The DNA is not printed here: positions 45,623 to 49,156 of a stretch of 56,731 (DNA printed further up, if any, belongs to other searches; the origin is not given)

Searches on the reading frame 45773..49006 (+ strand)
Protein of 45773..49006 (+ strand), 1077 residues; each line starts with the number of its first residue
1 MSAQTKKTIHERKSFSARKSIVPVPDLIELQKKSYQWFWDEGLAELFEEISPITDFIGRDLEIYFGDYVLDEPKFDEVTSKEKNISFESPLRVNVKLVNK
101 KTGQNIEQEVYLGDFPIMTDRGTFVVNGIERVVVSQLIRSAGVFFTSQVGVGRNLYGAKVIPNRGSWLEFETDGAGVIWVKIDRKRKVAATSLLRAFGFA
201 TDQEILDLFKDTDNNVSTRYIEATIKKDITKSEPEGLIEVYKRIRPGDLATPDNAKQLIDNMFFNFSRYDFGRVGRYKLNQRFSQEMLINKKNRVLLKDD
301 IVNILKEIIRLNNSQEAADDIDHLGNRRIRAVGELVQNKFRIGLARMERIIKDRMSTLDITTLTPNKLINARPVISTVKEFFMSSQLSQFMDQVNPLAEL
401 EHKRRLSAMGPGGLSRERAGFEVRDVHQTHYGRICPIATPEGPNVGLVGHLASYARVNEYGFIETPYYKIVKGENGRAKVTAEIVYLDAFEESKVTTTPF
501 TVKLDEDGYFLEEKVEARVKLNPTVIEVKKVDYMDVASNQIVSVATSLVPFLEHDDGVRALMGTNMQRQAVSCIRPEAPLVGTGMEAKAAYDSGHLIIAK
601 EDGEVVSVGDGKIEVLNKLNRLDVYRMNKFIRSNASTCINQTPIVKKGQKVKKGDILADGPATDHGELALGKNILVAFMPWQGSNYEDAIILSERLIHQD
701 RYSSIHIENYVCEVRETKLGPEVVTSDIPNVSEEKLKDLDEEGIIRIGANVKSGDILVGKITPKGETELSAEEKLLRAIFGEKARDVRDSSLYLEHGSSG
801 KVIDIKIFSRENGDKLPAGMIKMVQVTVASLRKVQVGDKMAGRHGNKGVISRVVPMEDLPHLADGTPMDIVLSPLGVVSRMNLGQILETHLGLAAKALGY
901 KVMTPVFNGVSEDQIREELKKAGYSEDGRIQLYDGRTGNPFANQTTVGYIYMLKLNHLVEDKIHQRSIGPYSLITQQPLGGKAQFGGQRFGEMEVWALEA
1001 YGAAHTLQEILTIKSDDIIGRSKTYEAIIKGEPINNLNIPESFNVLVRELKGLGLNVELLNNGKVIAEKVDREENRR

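Call 26: search_protein_families(library=pfam, proteins=[window:45773-49006:+], max_evalue=0.00001)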
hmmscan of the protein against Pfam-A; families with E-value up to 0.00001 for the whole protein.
window:45773-49006:+ (1077 aa): 6 families
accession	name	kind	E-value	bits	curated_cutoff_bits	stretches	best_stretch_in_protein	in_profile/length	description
PF00562.33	RNA_pol_Rpb2_6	-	1.4e-127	426.3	23.4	1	620-984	25-373/373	RNA polymerase Rpb2, domain 6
PF04565.21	RNA_pol_Rpb2_3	-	7.4e-29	100.2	21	1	389-457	1-68/68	RNA polymerase Rpb2, domain 3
PF04561.19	RNA_pol_Rpb2_2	-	9.5e-27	94.3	21.7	1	158-330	22-190/190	RNA polymerase Rpb2, domain 2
PF04560.25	RNA_pol_Rpb2_7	-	1.4e-26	93.2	32.1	1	986-1060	1-85/87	RNA polymerase Rpb2, domain 7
PF04563.20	RNA_pol_Rpb2_1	-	3.6e-16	59.8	28.2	1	49-374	24-201/203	RNA polymerase beta subunit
PF10385.14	RNA_pol_Rpb2_45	-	3.8e-16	59.3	28.2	1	468-537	2-66/66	RNA polymerase beta subunit external 1 domain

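Call 40: find_homologous_proteins(query=window:45773-49006:+, max_evalue=1e-50)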
Query window:45773-49006:+ (1077 aa): 8000 proteins with E <= 1e-50 among 8000 candidates; the best 120 are listed.
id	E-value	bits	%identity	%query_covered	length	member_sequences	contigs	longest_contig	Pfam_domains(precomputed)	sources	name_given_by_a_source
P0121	0.0e+0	2410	100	100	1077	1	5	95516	PF04565.22,PF04561.20,PF04560.26,PF10385.15,PF04563.21,PF00562.34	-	-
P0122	0.0e+0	2408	100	100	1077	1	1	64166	PF04565.22,PF04561.20,PF04560.26,PF10385.15,PF04563.21,PF00562.34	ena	-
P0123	0.0e+0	2066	85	99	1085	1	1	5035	PF04565.22,PF04561.20,PF04560.26,PF10385.15,PF04563.21,PF00562.34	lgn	-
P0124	0.0e+0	2065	85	99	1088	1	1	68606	PF04565.22,PF04561.20,PF04560.26,PF10385.15,PF04563.21,PF00562.34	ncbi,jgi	-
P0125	0.0e+0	2057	84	100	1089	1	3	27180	PF04565.22,PF04561.20,PF04560.26,PF10385.15,PF04563.21,PF00562.34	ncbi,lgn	-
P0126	0.0e+0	2051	83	100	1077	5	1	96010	PF04565.22,PF04561.20,PF04560.26,PF10385.15,PF04563.21,PF00562.34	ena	-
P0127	0.0e+0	2047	83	100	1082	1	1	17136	PF04565.22,PF04561.20,PF04560.26,PF10385.15,PF04563.21,PF00562.34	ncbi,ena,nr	ncbi:MAG TPA: DNA-directed RNA polymerase subunit beta [bacterium]|nr:DNA-directed RNA polymerase su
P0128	0.0e+0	2045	84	99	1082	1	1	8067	PF04565.22,PF04561.20,PF04560.26,PF10385.15,PF04563.21,PF00562.34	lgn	-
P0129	0.0e+0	2044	83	100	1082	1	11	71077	PF04565.22,PF04561.20,PF04560.26,PF10385.15,PF04563.21,PF00562.34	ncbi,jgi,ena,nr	ncbi:MAG TPA: DNA-directed RNA polymerase subunit beta [bacterium]|nr:DNA-directed RNA polymerase su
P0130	0.0e+0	2042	83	100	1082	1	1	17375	PF04565.22,PF04561.20,PF04560.26,PF10385.15,PF04563.21,PF00562.34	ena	-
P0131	0.0e+0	2042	83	100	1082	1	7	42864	PF04565.22,PF04561.20,PF04560.26,PF10385.15,PF04563.21,PF00562.34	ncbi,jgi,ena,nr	ncbi:MAG TPA: DNA-directed RNA polymerase subunit beta [bacterium]|nr:DNA-directed RNA polymerase su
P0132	0.0e+0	2039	83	100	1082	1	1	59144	PF04565.22,PF04561.20,PF04560.26,PF10385.15,PF04563.21,PF00562.34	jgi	-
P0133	0.0e+0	2038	83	100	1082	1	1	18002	PF04565.22,PF04561.20,PF04560.26,PF10385.15,PF04563.21,PF00562.34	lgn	-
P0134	0.0e+0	2035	84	99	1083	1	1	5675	PF04565.22,PF04561.20,PF04560.26,PF10385.15,PF04563.21,PF00562.34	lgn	-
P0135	0.0e+0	2030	83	99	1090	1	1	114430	PF04565.22,PF04561.20,PF04560.26,PF10385.15,PF04563.21,PF00562.34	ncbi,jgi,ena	ncbi:MAG: DNA-directed RNA polymerase subunit beta [Patescibacteria group bacterium]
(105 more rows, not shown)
